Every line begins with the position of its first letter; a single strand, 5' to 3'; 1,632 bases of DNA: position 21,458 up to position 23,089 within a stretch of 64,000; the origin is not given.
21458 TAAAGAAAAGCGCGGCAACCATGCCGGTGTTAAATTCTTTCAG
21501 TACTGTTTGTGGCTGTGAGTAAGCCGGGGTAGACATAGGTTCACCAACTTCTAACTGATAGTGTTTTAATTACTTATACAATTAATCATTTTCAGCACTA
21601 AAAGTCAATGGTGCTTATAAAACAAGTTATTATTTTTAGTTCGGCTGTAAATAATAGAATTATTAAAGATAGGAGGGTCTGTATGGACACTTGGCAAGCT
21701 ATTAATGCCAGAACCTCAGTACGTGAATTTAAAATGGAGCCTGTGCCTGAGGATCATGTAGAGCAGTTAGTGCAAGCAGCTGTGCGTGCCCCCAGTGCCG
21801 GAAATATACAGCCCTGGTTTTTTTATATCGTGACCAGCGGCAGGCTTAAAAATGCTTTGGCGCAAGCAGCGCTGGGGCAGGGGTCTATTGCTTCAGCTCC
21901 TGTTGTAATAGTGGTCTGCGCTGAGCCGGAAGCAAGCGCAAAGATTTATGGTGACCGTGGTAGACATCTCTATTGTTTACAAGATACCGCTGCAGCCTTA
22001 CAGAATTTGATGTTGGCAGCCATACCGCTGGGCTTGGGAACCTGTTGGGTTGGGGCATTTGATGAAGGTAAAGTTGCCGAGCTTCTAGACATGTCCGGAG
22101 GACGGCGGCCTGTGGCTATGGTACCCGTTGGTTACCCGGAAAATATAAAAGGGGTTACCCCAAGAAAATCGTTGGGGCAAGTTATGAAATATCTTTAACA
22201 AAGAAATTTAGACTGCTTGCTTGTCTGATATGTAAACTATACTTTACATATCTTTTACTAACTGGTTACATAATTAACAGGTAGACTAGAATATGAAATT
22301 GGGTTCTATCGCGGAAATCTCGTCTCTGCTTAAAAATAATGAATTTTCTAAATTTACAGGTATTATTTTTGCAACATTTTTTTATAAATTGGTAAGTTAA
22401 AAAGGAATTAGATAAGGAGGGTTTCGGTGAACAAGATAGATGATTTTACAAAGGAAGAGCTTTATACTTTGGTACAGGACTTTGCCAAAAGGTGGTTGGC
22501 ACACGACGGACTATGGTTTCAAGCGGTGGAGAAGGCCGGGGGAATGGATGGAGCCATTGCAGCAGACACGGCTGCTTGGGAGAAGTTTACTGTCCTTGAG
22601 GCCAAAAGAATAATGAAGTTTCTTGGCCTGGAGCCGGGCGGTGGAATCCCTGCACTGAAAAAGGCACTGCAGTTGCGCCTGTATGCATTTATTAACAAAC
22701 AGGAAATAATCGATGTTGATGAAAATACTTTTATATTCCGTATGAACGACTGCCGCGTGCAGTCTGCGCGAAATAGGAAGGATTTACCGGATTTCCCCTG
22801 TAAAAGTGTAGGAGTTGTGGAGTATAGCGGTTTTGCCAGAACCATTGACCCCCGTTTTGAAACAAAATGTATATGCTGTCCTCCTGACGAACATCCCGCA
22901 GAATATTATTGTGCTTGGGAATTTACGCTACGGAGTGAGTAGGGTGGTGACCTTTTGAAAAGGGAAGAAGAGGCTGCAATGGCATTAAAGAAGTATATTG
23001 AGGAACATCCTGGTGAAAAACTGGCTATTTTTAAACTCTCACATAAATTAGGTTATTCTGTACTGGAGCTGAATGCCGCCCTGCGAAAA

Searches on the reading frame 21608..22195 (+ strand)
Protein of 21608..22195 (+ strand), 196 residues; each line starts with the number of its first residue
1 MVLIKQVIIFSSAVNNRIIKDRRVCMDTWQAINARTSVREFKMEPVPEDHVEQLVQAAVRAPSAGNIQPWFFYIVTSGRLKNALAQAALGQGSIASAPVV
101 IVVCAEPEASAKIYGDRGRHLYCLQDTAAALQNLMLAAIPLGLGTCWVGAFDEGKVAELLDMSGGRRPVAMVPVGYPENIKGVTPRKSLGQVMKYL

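Call 79: search_protein_families(library=pfam, proteins=[window:21608-22195:+], max_evalue=0.001)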
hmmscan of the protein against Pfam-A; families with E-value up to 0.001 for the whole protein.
window:21608-22195:+ (196 aa): 2 families
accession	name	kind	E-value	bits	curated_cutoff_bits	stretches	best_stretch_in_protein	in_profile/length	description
PF00881.29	Nitroreductase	-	5.5e-37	128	23.5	2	32-91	1-60/167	Nitroreductase family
PF14512.11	TM1586_NiRdase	-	4.1e-17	62.9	27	2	131-195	88-151/215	Putative TM nitroreductase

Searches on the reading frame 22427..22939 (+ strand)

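Call 79: search_protein_families(library=pfam, proteins=[window:22427-22939:+], max_evalue=0.001)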
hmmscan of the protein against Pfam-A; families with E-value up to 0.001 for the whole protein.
window:22427-22939:+ (171 aa): 1 family
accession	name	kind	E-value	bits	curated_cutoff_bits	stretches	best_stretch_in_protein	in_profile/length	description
PF19620.4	DUF6125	-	1.6e-83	279.1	27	1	7-168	3-164/164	Family of unknown function (DUF6125)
